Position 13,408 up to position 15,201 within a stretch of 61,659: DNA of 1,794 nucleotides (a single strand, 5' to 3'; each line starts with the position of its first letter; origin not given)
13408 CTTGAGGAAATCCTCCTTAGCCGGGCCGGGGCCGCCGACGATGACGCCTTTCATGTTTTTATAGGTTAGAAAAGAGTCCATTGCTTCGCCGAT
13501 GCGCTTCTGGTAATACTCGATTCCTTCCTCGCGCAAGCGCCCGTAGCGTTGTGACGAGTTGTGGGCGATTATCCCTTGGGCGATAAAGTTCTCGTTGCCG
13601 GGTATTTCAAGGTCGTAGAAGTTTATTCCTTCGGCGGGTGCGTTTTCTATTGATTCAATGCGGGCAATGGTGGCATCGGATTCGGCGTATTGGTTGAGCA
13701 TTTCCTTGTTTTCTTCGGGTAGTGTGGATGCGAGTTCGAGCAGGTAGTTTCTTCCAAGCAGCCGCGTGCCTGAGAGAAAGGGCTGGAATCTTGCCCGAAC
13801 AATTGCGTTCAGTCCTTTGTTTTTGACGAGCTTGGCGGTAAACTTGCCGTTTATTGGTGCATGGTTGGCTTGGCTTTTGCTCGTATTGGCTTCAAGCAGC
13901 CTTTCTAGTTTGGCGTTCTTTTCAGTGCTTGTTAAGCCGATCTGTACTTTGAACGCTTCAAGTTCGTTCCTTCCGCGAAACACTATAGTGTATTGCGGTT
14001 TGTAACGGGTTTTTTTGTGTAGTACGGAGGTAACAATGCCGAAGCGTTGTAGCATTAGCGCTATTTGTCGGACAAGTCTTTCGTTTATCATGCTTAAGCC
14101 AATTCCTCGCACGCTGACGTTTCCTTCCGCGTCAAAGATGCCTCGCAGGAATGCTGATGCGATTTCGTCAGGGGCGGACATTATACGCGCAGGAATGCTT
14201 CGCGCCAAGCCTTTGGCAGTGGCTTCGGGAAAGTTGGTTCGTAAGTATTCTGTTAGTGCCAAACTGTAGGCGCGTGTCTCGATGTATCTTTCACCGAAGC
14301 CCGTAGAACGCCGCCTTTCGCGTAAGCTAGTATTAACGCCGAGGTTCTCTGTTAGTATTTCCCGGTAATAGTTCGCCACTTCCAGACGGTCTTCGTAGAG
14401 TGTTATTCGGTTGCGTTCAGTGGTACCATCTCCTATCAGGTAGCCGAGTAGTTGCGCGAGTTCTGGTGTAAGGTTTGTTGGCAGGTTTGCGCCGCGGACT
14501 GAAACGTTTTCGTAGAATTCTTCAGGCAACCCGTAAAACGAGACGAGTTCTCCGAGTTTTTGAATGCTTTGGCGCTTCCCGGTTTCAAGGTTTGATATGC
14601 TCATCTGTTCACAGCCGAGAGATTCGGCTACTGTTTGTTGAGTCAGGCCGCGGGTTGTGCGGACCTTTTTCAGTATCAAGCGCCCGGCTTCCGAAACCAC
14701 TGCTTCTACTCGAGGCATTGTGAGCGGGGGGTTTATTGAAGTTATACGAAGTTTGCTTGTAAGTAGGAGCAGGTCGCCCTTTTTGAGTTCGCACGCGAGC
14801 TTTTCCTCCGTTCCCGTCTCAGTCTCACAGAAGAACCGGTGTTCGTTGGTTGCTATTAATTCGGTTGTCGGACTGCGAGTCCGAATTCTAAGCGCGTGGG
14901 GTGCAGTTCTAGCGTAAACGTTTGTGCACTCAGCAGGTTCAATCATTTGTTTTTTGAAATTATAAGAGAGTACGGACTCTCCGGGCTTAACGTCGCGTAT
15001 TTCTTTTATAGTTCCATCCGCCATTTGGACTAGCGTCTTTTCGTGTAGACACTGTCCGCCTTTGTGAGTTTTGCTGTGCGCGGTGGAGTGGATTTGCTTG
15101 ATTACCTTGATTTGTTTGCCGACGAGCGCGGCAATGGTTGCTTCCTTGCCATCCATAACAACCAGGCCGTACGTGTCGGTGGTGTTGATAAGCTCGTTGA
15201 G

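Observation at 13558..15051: Intein splits aRF1 immediately after the catalytic GGQ glutamine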

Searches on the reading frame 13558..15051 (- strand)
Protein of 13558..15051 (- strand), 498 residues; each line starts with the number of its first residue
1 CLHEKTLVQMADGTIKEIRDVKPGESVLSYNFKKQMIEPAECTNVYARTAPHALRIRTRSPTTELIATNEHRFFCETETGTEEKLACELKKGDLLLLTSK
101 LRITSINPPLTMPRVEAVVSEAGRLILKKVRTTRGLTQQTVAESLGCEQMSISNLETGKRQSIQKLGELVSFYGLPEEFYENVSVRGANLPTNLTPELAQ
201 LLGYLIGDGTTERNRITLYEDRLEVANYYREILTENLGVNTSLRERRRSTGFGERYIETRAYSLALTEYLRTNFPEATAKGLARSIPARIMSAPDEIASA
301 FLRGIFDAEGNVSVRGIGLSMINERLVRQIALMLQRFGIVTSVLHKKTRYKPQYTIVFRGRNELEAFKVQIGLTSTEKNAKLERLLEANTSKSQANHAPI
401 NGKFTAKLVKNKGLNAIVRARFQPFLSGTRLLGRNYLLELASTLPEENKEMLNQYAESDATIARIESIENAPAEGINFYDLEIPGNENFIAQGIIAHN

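Call 5: search_protein_families(library=pfam, proteins=[window:13558-15051:-], max_evalue=0.01)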
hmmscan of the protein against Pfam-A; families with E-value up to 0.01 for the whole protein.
window:13558-15051:- (498 aa): 8 families
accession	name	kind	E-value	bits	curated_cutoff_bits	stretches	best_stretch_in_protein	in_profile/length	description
PF14528.11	LAGLIDADG_3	-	4.1e-24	85.1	22.5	2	298-372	3-82/82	LAGLIDADG-like domain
PF14890.11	Intein_splicing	-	3.8e-20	72.7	35.8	1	10-498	3-155/155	Intein splicing domain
PF01381.28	HTH_3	-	1.7e-07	31.6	23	1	127-178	1-53/55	Helix-turn-helix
PF13560.12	HTH_31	-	1.8e-07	31.8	27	1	127-178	6-59/64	Helix-turn-helix domain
PF12844.13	HTH_19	-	0.00053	20.3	30.2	1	127-160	4-37/64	Helix-turn-helix domain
PF14527.11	LAGLIDADG_WhiA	-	0.0049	17.4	23.2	0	299-371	2-74/93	WhiA LAGLIDADG-like domain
PF01079.26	Hint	-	0.0063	16.6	29.7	0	1-92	13-111/213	Hint module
PF13744.12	HTH_37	-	0.0079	16.4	27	0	127-170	23-68/80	Helix-turn-helix domain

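Call 6: search_protein_families(library=ncbifam, proteins=[window:13558-15051:-], max_evalue=0.01)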
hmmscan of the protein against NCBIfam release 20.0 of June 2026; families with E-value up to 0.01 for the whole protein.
window:13558-15051:- (498 aa): 19 families
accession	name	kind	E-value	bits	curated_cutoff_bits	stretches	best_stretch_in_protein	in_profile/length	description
NF005852.0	PRK07773.1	equivalog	5e-22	78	780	1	197-498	507-826/886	replicative DNA helicase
NF011491.0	PRK14898.1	equivalog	3.4e-18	65.1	783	1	190-498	235-543/860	DNA-directed RNA polymerase subunit A''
NF011418.0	PRK14845.1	equivalog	5.9e-14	50.8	756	1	259-400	193-323/1049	translation initiation factor IF-2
NF003157.0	PRK04132.1-2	equivalog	4.6e-13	48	1103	1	193-388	167-355/864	replication factor C small subunit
NF003159.0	PRK04132.1-4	equivalog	5.5e-13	47.8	999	1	197-393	179-352/852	replication factor C small subunit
NF045703.1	rSAM_Tes_intein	exception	6.2e-12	44.1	1700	1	31-345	208-514/1040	tetraether lipid synthase Tes, intein-containing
NF038098.1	GyrA_w_intein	exception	6.8e-12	44.1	1850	1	199-498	240-537/1232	intein-containing DNA gyrase subunit A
NF038162.1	RtcB_rel_intein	exception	9.4e-12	43.7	1150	1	196-498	238-578/961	intein-containing RtcB family protein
NF006207.0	PRK08332.1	equivalog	1.2e-11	42.7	2400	1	265-390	464-580/1684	vitamin B12-dependent ribonucleotide reductase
NF038136.1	rSAM_Rv_intein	exception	3e-09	36.3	700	1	1-77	76-152/574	intein-containing Rv2578c family radical SAM protein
NF011287.0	PRK14698.1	equivalog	1.1e-08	33.6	1238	1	141-370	337-560/1017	V-type ATP synthase subunit A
TIGR03070.1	couple_hipB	subfamily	4.5e-06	26.5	71.65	1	126-161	6-41/58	type II toxin-antitoxin system Y4mF family antitoxin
TIGR01443.1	intein_Cterm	domain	8.4e-06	25.9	15.6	1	478-498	2-23/24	intein C-terminal splicing region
TIGR01445.1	intein_Nterm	domain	9.5e-06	26.5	24.5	1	1-74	1-82/83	intein N-terminal splicing region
NF011303.0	PRK14715.1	equivalog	0.00041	17.5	1585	1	198-346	1120-1265/1627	DNA-directed DNA polymerase II large subunit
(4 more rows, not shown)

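Call 30: search_protein_representatives(protein=window:13558-15051:-)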
Query: 498 residues. Proteins with E-value up to 0.001 (for the whole library): 3899; up to 1e-10: 736; up to 1e-30: 70. The best 150 are listed.
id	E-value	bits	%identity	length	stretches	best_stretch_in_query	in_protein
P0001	0.0e+00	1082.1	100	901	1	1-498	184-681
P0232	1.3e-69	252.0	36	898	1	1-498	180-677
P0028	1.1e-68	248.9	35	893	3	1-434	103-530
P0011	3.3e-63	230.9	34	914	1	1-498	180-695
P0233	4.4e-62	227.2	34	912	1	1-498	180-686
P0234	4.8e-61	223.8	32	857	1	1-498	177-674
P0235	6.6e-60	220.0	34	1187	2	1-418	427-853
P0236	3.5e-59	217.6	33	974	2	1-408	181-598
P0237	1.9e-56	208.6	32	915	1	1-498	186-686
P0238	5.7e-55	203.7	30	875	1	1-498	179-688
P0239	3.3e-54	201.2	36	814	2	195-498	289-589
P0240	9.7e-54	199.7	52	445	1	282-498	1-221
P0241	1.1e-53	199.5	30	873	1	1-498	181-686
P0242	2.0e-53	198.7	35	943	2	1-414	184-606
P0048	1.1e-52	196.2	33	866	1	1-498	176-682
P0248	1.4e-50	189.3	33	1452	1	1-498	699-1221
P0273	3.8e-36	141.7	32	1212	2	1-414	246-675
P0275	1.4e-35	139.8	29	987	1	1-498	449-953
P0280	2.7e-34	135.6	27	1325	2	1-498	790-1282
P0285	4.5e-33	131.6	27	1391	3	1-498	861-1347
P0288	2.9e-32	128.9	28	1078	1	1-498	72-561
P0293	5.1e-31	124.8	27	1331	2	1-498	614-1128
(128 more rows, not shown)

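Call 31: search_protein_families(library=pfam, proteins=[P0235, P0248, P0273, P0275, P0280, P0285, P0288, P0293], max_evalue=0.0001)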
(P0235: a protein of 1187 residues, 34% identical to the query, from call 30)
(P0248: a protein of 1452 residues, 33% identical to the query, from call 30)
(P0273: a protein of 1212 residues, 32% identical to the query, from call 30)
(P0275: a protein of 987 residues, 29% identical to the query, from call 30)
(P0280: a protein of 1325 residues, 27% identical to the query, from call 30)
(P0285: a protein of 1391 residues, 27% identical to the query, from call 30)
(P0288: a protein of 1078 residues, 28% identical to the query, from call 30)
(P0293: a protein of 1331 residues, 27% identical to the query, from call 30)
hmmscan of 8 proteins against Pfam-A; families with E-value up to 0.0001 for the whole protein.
P0235 (1187 aa): 8 families
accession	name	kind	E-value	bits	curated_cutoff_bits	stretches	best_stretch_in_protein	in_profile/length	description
PF03464.20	eRF1_2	-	6e-26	91.8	27.1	1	953-1043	41-133/133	eRF1 domain 2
PF14890.11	Intein_splicing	-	4.3e-24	85.5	35.8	2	131-367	1-155/155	Intein splicing domain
PF03465.20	eRF1_3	-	2.6e-23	83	25.8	1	1047-1185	2-105/106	eRF1 domain 3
PF14528.11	LAGLIDADG_3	-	1.9e-18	66.9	22.5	1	733-807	4-82/82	LAGLIDADG-like domain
PF03463.20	eRF1_1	-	1.2e-14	54.8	23.8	1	14-122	1-109/123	eRF1 domain 1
PF01079.26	Hint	-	2.1e-06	27.9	29.7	0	119-198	8-84/213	Hint module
PF01381.28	HTH_3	-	2.3e-06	28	23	1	555-606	1-52/55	Helix-turn-helix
PF13560.12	HTH_31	-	4.8e-05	24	27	0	557-602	8-54/64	Helix-turn-helix domain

P0248 (1452 aa): 9 families
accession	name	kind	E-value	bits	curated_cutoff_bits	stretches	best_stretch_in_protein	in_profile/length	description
PF14890.11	Intein_splicing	-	3.1e-27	95.7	35.8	2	708-1221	3-155/155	Intein splicing domain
PF03465.20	eRF1_3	-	3.4e-24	85.8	25.8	1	1314-1451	1-105/106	eRF1 domain 3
PF03464.20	eRF1_2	-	8.4e-24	84.8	27.1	1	1185-1311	12-133/133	eRF1 domain 2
PF14528.11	LAGLIDADG_3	-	7.7e-22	77.8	22.5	1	1006-1079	5-82/82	LAGLIDADG-like domain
PF03463.20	eRF1_1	-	6.1e-17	62.2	23.8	1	20-129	2-110/123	eRF1 domain 1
PF01381.28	HTH_3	-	3.1e-09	37.2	23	1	830-881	4-55/55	Helix-turn-helix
PF18854.6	baeRF_family10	-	1.7e-07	32.1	27.1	0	645-698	2-55/143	Bacterial archaeo-eukaryotic release factor family 10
PF13560.12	HTH_31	-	4.4e-06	27.4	27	1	831-874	10-54/64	Helix-turn-helix domain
PF01079.26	Hint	-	2.4e-05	24.4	29.7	0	694-795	8-116/213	Hint module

P0273 (1212 aa): 10 families
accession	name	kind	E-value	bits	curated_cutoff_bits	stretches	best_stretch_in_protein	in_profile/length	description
PF10996.14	Beta-Casp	-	4.2e-29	102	27.7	1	999-1120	1-120/120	Beta-Casp domain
PF14890.11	Intein_splicing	-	2.3e-24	86.4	35.8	1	253-825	1-155/155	Intein splicing domain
PF17214.9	KH_TffA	-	1.9e-19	69.8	22.6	1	3-69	2-68/68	Transcription termination factor FttA, KH domain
PF07521.17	RMMBL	-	1e-18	67.5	21.6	1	1140-1203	2-63/63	Zn-dependent metallo-hydrolase RNA specificity domain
PF14528.11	LAGLIDADG_3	-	1.5e-14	54.4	22.5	1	550-631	2-82/82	LAGLIDADG-like domain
PF00753.33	Lactamase_B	-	2.5e-11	44.3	22.7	1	190-246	5-57/196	Metallo-beta-lactamase superfamily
PF13560.12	HTH_31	-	5.2e-11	43.1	27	1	373-427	6-61/64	Helix-turn-helix domain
PF01381.28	HTH_3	-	1.4e-10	41.5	23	1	373-427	1-55/55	Helix-turn-helix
PF12706.13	Lactamase_B_2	-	1.1e-08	35.4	27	1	202-260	2-58/200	Beta-lactamase superfamily domain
PF16661.11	Lactamase_B_6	-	2.9e-07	30.5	27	0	835-943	63-174/193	Metallo-beta-lactamase superfamily domain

P0275 (987 aa): 5 families
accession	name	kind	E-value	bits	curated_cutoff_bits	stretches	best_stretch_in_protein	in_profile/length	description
PF21763.2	DHH_CID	-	1.7e-19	70.4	27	1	203-286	1-84/84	DHH-CID domain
PF14528.11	LAGLIDADG_3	-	5.8e-18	65.4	22.5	1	741-813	5-82/82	LAGLIDADG-like domain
PF14890.11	Intein_splicing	-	9.6e-18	64.9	35.8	1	462-953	11-155/155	Intein splicing domain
PF01368.27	DHH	-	2.4e-07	31.5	28.1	1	39-164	4-122/125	DHH family, N-terminal domain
PF02272.25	DHHA1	-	9.2e-06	26.5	25.9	1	369-448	5-75/102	DHHA1 domain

P0280 (1325 aa): 5 families
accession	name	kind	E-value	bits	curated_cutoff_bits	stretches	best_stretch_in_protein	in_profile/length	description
PF08423.17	Rad51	-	4.4e-82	275.5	22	3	629-792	39-205/244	Rad51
PF14890.11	Intein_splicing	-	7.9e-42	143.1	35.8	2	799-1282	3-155/155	Intein splicing domain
PF14528.11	LAGLIDADG_3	-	2.1e-32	111.6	22.5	2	1074-1139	2-71/82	LAGLIDADG-like domain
PF14520.12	HHH_5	-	1.7e-09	38.4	27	1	17-71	3-57/57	Helix-hairpin-helix domain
PF00154.27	RecA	-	1.4e-08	34.9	27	1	650-786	80-208/262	recA bacterial DNA recombination protein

P0285 (1391 aa): 6 families
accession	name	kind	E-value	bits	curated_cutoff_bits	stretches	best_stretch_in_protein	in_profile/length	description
PF08423.17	Rad51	-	1e-76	257.9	22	3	700-862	39-204/244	Rad51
PF14890.11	Intein_splicing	-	4.1e-34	118.1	35.8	2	868-1347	1-155/155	Intein splicing domain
PF14528.11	LAGLIDADG_3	-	3.6e-32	110.9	22.5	2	1147-1218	3-82/82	LAGLIDADG-like domain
PF14520.12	HHH_5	-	5.8e-08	33.5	27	1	86-138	4-56/57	Helix-hairpin-helix domain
PF00154.27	RecA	-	2.7e-05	24.2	27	0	721-858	80-209/262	recA bacterial DNA recombination protein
PF05204.19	Hom_end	-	9.9e-05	22.9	21.1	0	405-466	2-67/110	Homing endonuclease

P0288 (1078 aa): 8 families
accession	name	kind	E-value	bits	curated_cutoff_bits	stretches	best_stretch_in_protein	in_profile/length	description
PF01380.27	SIS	-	4.5e-52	175.8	25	2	773-899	2-129/131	SIS domain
PF14528.11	LAGLIDADG_3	-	5.6e-16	59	22.5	1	362-439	2-82/82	LAGLIDADG-like domain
PF14890.11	Intein_splicing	-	6.7e-16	58.9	35.8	1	81-561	3-155/155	Intein splicing domain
PF13522.11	GATase_6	-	1.7e-15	57.6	27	1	555-684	11-130/130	Glutamine amidotransferase domain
PF13537.11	GATase_7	-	4.3e-15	56.3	25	1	574-688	12-121/123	Glutamine amidotransferase domain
PF13580.11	SIS_2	-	1.5e-07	31.9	27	1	801-856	82-136/138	SIS domain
PF13560.12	HTH_31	-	7.9e-06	26.5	27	1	195-248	6-57/64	Helix-turn-helix domain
PF01079.26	Hint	-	8.7e-06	25.9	29.7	1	69-164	10-114/213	Hint module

P0293 (1331 aa): 3 families
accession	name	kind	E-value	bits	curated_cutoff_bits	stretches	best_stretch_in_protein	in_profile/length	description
PF14890.11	Intein_splicing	-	7.7e-37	126.9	35.8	2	638-1128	22-155/155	Intein splicing domain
PF14528.11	LAGLIDADG_3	-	6.4e-30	103.7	22.5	1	915-992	2-82/82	LAGLIDADG-like domain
PF13560.12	HTH_31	-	2.2e-05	25.1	27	1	740-794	5-59/64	Helix-turn-helix domain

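Call 39: search_solved_structures(query=window:13558-15051:-, max_evalue=0.01, show_alignments=2)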
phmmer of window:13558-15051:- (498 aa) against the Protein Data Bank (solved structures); distinct sequences matched with E-value up to 0.01: 5.
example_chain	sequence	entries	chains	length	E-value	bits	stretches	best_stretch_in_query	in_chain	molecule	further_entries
1dq3_A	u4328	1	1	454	3.5e-10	42.9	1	214-388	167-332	ENDONUCLEASE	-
7qsu_A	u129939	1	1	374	6.1e-10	42.1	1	186-369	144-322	V-ATPase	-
7qss_A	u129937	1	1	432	1e-09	41.3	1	186-369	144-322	V-type ATP synthase alpha chain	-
2cw7_A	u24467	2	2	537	9.1e-06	28.3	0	196-341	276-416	Endonuclease PI-PkoII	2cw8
7qst_A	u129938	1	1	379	0.00098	21.6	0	186-351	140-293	V-type ATP synthase subunit A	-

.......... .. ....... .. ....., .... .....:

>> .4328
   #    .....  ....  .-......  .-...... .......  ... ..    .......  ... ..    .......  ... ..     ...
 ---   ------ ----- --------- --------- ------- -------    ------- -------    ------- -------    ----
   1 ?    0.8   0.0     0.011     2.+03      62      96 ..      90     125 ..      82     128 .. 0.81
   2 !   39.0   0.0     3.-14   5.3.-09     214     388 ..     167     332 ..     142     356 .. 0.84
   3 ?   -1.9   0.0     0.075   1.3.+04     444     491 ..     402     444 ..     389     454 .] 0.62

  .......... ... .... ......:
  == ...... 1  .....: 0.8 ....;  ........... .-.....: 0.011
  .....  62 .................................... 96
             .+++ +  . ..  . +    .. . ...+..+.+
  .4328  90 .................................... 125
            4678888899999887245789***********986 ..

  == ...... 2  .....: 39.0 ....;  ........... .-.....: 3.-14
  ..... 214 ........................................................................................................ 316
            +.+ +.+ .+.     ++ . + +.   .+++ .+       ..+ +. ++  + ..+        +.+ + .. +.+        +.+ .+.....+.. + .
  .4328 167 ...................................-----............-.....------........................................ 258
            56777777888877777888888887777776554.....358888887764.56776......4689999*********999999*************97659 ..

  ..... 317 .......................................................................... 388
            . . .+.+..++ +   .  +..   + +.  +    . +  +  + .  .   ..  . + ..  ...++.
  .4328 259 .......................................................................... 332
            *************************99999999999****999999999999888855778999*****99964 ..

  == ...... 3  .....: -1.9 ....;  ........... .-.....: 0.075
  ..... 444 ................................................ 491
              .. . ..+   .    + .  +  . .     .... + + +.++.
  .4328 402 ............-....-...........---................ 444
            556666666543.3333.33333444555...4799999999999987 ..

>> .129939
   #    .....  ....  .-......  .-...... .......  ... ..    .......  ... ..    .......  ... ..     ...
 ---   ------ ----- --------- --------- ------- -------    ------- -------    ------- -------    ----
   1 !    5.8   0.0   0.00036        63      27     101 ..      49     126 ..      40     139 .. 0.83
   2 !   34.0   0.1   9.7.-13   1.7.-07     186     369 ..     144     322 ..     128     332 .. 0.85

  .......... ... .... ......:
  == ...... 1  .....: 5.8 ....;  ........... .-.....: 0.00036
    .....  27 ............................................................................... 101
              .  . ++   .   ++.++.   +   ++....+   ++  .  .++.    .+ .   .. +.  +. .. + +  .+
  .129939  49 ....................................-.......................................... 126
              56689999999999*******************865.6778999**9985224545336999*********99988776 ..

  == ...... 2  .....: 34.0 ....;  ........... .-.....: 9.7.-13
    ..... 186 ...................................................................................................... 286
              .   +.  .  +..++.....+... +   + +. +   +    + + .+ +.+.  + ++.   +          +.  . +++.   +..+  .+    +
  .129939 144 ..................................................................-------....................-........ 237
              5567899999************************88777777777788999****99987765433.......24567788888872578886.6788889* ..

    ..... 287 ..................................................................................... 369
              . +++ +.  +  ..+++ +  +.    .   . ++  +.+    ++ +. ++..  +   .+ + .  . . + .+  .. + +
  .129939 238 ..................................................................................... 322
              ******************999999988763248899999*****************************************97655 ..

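Call 58: list_cluster_members(proteins=[P0235, P0248, P0053, P0004, P0002, P0003, P0005, P0121])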
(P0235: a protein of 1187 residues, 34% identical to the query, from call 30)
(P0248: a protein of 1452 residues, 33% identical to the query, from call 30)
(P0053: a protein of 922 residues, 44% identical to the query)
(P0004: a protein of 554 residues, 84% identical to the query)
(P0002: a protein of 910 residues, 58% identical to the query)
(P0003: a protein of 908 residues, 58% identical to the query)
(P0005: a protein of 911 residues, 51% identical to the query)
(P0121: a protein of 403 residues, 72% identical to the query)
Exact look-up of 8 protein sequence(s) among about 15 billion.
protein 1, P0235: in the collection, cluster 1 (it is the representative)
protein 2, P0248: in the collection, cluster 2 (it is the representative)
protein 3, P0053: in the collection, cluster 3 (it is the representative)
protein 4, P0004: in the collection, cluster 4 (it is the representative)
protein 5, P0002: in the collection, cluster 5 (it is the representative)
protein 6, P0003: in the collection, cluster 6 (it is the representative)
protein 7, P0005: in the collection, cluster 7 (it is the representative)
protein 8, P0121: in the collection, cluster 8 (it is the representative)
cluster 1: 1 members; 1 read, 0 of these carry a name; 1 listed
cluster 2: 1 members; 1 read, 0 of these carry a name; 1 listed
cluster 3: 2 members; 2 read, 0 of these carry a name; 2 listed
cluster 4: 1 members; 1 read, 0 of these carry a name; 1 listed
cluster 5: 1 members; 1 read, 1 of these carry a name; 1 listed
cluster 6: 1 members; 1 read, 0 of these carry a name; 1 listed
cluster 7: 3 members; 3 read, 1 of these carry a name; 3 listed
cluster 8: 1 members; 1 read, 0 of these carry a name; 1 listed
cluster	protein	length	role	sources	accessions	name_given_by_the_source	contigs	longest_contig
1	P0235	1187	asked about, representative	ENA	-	-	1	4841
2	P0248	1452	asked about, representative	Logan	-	-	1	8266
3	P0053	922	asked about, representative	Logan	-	-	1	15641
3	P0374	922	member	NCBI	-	-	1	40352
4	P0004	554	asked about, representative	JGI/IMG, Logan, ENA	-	-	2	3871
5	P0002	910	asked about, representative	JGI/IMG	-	peptide subunit release factor 1 (eRF1)/intein/homing endonuclease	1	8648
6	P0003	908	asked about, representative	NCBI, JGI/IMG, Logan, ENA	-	-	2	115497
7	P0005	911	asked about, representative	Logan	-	-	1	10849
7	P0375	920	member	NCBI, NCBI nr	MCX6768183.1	MAG: hypothetical protein NTY90_05680 [Candidatus Micrarchaeota archaeon] | hypothetical protein [Candidatus Micrarchaeota archaeon]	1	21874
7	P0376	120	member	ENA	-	-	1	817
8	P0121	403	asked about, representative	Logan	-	-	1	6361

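Call 59: find_related_loci(query=window:13558-15051:-, collection=viral_contigs, flank=3000)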
Query window:13558-15051:- (498 aa) in viral_contigs; peptide patterns used: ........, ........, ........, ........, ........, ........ (x = any residue, [..] = any of these).
20 stretches matched a pattern, but none encodes a relative of the query by tblastn (E <= 1e-3).

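Call 61: find_encoding_contigs(protein=P0374, flank=10000, max_places=2)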
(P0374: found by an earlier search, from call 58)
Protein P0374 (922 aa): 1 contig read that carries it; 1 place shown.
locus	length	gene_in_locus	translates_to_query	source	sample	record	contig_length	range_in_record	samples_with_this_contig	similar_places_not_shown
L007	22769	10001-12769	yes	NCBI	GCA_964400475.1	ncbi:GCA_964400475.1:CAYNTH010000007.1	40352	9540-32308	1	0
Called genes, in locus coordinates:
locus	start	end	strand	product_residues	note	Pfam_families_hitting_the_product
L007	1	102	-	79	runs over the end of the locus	PF13192:Thioredoxin_3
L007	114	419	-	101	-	-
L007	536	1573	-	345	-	PF03773:ArsP_1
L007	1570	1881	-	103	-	PF01022:HTH_5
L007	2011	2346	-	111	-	-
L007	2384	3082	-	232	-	PF00535:Glycos_transf_2, PF10111:Glyco_tranf_2_2 (weak), PF13641:Glyco_tranf_2_3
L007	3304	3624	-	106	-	-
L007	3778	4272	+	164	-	PF01936:NYN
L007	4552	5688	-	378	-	PF02773:S-AdoMet_synt_C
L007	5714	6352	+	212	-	-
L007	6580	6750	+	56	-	-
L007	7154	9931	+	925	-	PF00133:tRNA-synt_1, PF09334:tRNA-synt_1g, PF01406:tRNA-synt_1e (weak), PF08264:Anticodon_1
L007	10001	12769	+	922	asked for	PF03463:eRF1_1, PF03464:eRF1_2 (weak), PF18854:baeRF_family10 (faint), PF14890:Intein_splicing, PF14528:LAGLIDADG_3, PF01381:HTH_3 (weak), PF03464:eRF1_2, PF03465:eRF1_3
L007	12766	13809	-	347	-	PF01137:RTC, PF05189:RTC_insert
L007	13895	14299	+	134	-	-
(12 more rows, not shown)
